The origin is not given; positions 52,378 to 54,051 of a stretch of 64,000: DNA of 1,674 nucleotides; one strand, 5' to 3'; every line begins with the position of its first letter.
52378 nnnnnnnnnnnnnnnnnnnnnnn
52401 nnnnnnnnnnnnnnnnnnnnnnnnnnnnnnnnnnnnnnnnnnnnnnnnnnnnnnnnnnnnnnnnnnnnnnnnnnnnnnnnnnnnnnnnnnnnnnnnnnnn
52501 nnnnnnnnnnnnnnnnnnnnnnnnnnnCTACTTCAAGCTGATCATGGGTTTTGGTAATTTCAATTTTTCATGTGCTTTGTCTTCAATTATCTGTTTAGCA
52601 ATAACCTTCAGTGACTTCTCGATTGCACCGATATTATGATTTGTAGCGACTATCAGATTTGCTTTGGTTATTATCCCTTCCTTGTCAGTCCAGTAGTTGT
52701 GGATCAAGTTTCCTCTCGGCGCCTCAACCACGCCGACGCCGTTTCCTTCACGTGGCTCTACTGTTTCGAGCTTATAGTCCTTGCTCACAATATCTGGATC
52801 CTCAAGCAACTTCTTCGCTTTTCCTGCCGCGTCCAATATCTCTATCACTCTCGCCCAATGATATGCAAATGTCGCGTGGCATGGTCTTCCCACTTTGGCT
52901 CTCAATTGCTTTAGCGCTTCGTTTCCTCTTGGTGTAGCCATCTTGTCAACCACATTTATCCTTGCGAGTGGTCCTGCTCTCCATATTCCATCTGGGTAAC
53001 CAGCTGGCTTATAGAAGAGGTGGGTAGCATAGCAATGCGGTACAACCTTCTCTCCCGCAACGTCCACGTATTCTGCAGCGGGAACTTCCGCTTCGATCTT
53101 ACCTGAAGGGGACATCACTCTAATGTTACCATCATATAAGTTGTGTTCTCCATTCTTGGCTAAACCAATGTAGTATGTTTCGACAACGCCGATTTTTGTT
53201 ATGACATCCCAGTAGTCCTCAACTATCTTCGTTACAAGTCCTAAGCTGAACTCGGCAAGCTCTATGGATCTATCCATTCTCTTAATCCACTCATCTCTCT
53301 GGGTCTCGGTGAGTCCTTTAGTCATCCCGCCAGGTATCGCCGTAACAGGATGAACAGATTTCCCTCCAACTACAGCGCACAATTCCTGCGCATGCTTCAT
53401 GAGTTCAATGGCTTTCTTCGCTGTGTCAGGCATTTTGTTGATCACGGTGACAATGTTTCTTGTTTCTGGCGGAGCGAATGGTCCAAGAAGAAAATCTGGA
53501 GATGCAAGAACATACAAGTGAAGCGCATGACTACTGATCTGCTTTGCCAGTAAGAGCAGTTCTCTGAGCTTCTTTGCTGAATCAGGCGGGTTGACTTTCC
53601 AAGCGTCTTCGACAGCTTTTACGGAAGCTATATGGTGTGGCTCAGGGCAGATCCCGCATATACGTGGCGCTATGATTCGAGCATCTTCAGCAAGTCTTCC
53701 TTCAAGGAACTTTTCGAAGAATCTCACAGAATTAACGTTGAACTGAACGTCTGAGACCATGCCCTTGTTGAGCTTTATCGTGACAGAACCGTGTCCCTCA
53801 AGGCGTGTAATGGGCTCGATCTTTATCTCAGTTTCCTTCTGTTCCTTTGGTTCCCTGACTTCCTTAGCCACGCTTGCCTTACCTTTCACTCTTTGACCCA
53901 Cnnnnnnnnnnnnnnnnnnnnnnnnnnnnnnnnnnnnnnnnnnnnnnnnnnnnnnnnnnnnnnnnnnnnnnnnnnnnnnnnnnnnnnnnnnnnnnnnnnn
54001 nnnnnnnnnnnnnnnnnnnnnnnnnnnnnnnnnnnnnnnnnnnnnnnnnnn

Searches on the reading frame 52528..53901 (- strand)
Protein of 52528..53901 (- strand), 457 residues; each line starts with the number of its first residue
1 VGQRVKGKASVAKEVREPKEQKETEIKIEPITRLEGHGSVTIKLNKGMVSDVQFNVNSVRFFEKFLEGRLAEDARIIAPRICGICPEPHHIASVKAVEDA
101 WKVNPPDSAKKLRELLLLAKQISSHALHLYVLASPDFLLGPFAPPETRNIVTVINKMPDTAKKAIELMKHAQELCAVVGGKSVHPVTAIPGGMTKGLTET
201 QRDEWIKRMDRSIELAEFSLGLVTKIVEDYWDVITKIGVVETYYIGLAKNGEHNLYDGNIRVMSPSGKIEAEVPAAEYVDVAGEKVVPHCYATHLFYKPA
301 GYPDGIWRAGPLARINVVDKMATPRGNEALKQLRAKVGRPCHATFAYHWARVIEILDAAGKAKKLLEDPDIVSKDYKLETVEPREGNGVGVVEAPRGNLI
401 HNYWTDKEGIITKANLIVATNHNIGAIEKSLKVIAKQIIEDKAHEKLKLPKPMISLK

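Call 13: find_homologous_proteins(query=window:52528-53901:-, max_evalue=1e-30)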
Query window:52528-53901:- (457 aa): 6088 proteins with E <= 1e-30 among 8000 candidates; the best 120 are listed.
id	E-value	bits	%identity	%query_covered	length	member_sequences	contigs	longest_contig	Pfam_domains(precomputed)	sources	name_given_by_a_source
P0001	2.0e-272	922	88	99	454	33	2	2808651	PF00374.25,PF27537.1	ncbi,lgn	ncbi:MAG: Ni/Fe hydrogenase subunit alpha [Promethearchaeati archaeon SRVP18_Atabeyarchaeia-1]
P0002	3.8e-269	911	86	99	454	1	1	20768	PF00374.25,PF27537.1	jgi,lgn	jgi:F420-non-reducing hydrogenase large subunit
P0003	7.5e-267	903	85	99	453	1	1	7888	PF00374.25,PF27537.1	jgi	jgi:F420-non-reducing hydrogenase large subunit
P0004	7.8e-254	860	81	99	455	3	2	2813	PF00374.25,PF27537.1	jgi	jgi:F420-non-reducing hydrogenase large subunit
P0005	1.2e-253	860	82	99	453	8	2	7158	PF00374.25,PF27537.1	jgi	-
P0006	5.6e-211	719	71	94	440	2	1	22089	PF00374.25,PF27537.1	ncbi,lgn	-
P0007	2.5e-209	714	69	95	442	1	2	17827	PF00374.25,PF27537.1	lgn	-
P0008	3.0e-208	710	68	95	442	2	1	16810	PF00374.25,PF27537.1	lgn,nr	nr:Ni/Fe hydrogenase subunit alpha [Candidatus Njordarchaeota archaeon]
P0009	9.2e-202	689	68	95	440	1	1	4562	PF00374.25,PF27537.1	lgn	-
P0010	9.8e-202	689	69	95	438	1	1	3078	PF00374.25,PF27537.1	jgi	jgi:F420-non-reducing hydrogenase large subunit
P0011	2.3e-201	687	68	95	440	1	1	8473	PF00374.25,PF27537.1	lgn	-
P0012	5.4e-201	686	67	95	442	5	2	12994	PF00374.25,PF27537.1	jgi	jgi:F420-non-reducing hydrogenase large subunit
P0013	2.1e-200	684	67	95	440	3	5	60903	PF00374.25,PF27537.1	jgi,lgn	jgi:F420-non-reducing hydrogenase large subunit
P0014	8.3e-200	682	67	95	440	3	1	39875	PF00374.25,PF27537.1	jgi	jgi:F420-non-reducing hydrogenase large subunit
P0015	5.1e-199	680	67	95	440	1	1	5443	PF00374.25,PF27537.1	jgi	-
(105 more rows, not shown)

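Call 15: find_related_loci(query=A1, collection=genome_contigs, flank=3000)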
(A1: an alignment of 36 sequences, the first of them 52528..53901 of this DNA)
Query A1 (457 aa) in genome_contigs; peptide patterns used: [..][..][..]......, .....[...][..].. (x = any residue, [..] = any of these).
598 stretches matched a pattern (row limit reached: there are more); 555 encode a relative of the query (tblastn E <= 1e-3); the best 80 are kept; 80 distinct loci.
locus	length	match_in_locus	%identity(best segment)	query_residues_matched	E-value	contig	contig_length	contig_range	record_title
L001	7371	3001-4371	81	3-456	0e+0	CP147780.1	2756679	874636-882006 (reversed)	MAG: Candidatus Atabeyarchaeum deiterrae isolate SRVP18_Atabeyarchaeia-2 chromosome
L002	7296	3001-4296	65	25-454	0e+0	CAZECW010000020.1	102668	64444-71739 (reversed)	MAG TPA_asm: uncultured archaeon isolate SRP231805_co4_171 genome assembly, contig: k141_359418, whole genome shotgun se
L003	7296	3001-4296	65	25-454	0e+0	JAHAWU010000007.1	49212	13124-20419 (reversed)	MAG: Candidatus Jordarchaeia archaeon isolate QZM_A3 QZM_A3_scaffold_206_curated, whole genome shotgun sequence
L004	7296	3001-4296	64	25-454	0e+0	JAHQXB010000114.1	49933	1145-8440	MAG: Candidatus Jordarchaeia archaeon isolate RPF2 contig_124_171_length_49933_read_count_148864, whole genome shotgun s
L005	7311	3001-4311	64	19-452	0e+0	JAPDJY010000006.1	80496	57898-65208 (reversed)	MAG: Thermoproteota archaeon isolate S9B3_HD70 c_000000000115, whole genome shotgun sequence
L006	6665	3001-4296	62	24-454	0e+0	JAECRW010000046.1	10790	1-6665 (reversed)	MAG: Candidatus Sifarchaeum marinoarchaea isolate CR_Bin_042_1 NODE_57_length_10790_cov_7.663400, whole genome shotgun s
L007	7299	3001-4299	61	23-454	0e+0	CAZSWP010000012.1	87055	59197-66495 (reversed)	MAG TPA_asm: uncultured archaeon isolate SRP141376_co1_380 genome assembly, contig: NODE_696_length_87055_cov_5.557552,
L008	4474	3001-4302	62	22-454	0e+0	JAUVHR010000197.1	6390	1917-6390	MAG: Candidatus Thorarchaeota archaeon isolate CSMAG_407 CSMAG_407_k141_642514_length_6390_cov_6.0000, whole genome shot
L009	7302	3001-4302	60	23-455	0e+0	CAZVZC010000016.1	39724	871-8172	MAG TPA_asm: uncultured archaeon isolate binchicken_co33_456 genome assembly, contig: NODE_789_length_39724_cov_9.703622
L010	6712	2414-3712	61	23-454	0e+0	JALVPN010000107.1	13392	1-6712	MAG: Promethearchaeota archaeon isolate A3_metabat1_scaf2bin.173 A3_NODE_3218_length_13392_cov_2.024048, whole genome sh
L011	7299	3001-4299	61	23-454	0e+0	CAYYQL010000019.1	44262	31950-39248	MAG TPA_asm: uncultured archaeon isolate SRP141376_co1_28 genome assembly, contig: NODE_2051_length_44262_cov_88.861787,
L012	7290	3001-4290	62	26-454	0e+0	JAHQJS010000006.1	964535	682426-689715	MAG: Candidatus Borrarchaeum weybense isolate lw60_2018_gm2_56 NODE_4_length_964535_cov_26.315061, whole genome shotgun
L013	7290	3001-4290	61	26-454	0e+0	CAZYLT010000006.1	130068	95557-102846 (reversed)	MAG TPA_asm: uncultured archaeon isolate binchicken_co17_198 genome assembly, contig: NODE_350_length_130068_cov_117.561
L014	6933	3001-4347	59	13-454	3e-180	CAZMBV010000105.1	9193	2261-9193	MAG TPA_asm: uncultured archaeon isolate SRP214966_co2_306 genome assembly, contig: NODE_13614_length_9193_cov_10.212629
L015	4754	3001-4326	60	16-454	0e+0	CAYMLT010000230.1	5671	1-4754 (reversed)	MAG TPA_asm: uncultured archaeon isolate binchicken_co129_606 genome assembly, contig: NODE_49915_length_5671_cov_4.5920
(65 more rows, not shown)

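Call 19: find_related_loci(query=window:52528-53901:-, collection=metagenome_contigs, flank=1500)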
Query window:52528-53901:- (457 aa) in metagenome_contigs; peptide patterns used: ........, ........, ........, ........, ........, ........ (x = any residue, [..] = any of these).
238 stretches matched a pattern; 94 encode a relative of the query (tblastn E <= 1e-3); the best 80 are kept; 80 distinct loci.
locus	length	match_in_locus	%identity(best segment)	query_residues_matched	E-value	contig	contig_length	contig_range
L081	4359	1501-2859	82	4-455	0e+0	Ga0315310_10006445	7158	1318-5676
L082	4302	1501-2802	68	23-456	0e+0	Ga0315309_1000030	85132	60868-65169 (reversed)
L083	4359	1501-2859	64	3-454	0e+0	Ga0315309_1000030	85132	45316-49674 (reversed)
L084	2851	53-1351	67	23-454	0e+0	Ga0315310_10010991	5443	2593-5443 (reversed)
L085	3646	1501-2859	80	4-455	0e+0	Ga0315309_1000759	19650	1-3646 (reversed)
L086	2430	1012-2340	61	13-454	0e+0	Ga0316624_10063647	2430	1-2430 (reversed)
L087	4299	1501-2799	60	23-454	0e+0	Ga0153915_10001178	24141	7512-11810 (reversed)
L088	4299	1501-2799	60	23-454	0e+0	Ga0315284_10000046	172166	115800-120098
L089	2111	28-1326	61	23-454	0e+0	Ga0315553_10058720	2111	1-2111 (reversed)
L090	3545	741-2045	60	21-454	0e+0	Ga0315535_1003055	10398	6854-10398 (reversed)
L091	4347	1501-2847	58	13-454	3e-180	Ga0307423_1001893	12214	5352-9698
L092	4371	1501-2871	58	3-455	5e-180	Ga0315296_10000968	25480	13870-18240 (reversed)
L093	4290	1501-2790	59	26-454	1e-180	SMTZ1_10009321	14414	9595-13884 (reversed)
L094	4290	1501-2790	60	26-454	3e-179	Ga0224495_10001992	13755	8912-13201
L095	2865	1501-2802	60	23-455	0e+0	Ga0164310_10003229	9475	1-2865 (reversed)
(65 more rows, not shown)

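Call 20: find_encoding_contigs(protein=P0001, flank=3000, max_places=3)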
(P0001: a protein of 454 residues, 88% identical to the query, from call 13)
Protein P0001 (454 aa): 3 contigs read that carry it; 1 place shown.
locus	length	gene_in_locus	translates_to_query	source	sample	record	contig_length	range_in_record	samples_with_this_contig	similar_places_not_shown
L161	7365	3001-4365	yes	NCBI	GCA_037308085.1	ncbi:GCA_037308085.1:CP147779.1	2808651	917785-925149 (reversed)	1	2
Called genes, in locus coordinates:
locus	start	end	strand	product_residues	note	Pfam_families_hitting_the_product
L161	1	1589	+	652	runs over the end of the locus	PF00890:FAD_binding_2 (weak), PF01266:DAO (weak), PF07992:Pyr_redox_2 (weak), PF12831:FAD_oxidored (weak), PF13450:NAD_binding_8, PF00037:Fer4 (weak), PF13187:Fer4_9, PF13237:Fer4_10, +9 more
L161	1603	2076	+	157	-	PF02662:FlpD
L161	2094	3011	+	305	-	PF01058:Oxidored_q6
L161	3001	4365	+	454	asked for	PF27537:HoxH, PF00374:NiFeSe_Hases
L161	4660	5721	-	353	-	-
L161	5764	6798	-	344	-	-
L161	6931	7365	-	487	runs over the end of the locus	PF02629:CoA_binding, PF13380:CoA_binding_2, PF13607:Succ_CoA_lig, PF19045:Ligase_CoA_2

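Call 21: find_encoding_contigs(protein=P0002, flank=3000, max_places=3)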
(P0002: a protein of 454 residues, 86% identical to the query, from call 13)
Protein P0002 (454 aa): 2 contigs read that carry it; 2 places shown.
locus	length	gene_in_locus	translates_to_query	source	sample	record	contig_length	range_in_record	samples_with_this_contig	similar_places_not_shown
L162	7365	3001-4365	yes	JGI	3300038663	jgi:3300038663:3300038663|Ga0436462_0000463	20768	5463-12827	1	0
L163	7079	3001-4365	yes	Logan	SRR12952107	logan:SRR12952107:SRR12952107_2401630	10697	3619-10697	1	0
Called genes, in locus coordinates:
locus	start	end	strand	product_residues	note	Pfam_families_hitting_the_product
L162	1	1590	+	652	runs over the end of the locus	PF00890:FAD_binding_2 (weak), PF01266:DAO (weak), PF07992:Pyr_redox_2 (weak), PF13450:NAD_binding_8, PF13187:Fer4_9, PF12838:Fer4_7, PF00037:Fer4, PF13237:Fer4_10, +11 more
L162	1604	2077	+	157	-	PF02662:FlpD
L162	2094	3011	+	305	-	PF01058:Oxidored_q6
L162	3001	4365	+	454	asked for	PF27537:HoxH, PF00374:NiFeSe_Hases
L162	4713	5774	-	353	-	-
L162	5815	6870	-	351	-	-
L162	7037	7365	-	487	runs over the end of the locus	PF02629:CoA_binding, PF13380:CoA_binding_2, PF13607:Succ_CoA_lig, PF19045:Ligase_CoA_2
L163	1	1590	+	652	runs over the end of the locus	PF00890:FAD_binding_2 (weak), PF01266:DAO (weak), PF07992:Pyr_redox_2 (weak), PF13450:NAD_binding_8, PF13187:Fer4_9, PF12838:Fer4_7, PF00037:Fer4, PF13237:Fer4_10, +11 more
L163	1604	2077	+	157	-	PF02662:FlpD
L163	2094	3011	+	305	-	PF01058:Oxidored_q6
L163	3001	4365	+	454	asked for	PF27537:HoxH, PF00374:NiFeSe_Hases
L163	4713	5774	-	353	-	-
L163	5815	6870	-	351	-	-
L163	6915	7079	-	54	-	?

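Call 22: find_encoding_contigs(protein=P0003, flank=3000, max_places=3)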
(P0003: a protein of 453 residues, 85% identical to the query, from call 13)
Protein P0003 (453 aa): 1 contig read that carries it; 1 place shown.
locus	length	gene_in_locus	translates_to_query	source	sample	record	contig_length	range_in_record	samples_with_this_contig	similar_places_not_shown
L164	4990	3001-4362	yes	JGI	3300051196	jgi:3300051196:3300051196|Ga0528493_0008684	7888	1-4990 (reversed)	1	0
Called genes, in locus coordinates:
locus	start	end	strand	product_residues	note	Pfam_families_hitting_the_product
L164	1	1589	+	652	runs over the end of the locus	PF00890:FAD_binding_2 (weak), PF01266:DAO (weak), PF07992:Pyr_redox_2 (weak), PF12831:FAD_oxidored (weak), PF13450:NAD_binding_8, PF00037:Fer4 (weak), PF12837:Fer4_6 (weak), PF12838:Fer4_7 (weak), +9 more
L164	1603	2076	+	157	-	PF02662:FlpD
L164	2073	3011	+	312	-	PF01058:Oxidored_q6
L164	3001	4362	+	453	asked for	PF27537:HoxH, PF00374:NiFeSe_Hases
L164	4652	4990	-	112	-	?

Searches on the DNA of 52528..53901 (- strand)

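Call 72: build_rna_model(alignment_id=A6)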
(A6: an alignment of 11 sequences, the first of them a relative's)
Model R2 built from alignment A6 (11 sequences, 139 columns); structure: RNAalifold consensus.
model positions 130; base pairs 23; branch points 1; effective number of sequences 3.36; information 0.59 bits per position. Calibrated on 0.2 Mb of random sequence (short: E-values are rough).
structure used (alignment columns):
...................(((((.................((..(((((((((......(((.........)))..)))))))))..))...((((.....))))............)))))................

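Call 73: search_with_rna_model(model_id=R2, source=window, max_evalue=10, show_alignments=1)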
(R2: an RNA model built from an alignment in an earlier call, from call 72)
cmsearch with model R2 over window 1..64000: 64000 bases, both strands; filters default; matches with E-value up to 10: 2.
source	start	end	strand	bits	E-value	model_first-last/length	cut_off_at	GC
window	52267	52395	-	87.5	1.2e-15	1-130/130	no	0.5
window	34601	34640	+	9.4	4.7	1-130/130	no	0.43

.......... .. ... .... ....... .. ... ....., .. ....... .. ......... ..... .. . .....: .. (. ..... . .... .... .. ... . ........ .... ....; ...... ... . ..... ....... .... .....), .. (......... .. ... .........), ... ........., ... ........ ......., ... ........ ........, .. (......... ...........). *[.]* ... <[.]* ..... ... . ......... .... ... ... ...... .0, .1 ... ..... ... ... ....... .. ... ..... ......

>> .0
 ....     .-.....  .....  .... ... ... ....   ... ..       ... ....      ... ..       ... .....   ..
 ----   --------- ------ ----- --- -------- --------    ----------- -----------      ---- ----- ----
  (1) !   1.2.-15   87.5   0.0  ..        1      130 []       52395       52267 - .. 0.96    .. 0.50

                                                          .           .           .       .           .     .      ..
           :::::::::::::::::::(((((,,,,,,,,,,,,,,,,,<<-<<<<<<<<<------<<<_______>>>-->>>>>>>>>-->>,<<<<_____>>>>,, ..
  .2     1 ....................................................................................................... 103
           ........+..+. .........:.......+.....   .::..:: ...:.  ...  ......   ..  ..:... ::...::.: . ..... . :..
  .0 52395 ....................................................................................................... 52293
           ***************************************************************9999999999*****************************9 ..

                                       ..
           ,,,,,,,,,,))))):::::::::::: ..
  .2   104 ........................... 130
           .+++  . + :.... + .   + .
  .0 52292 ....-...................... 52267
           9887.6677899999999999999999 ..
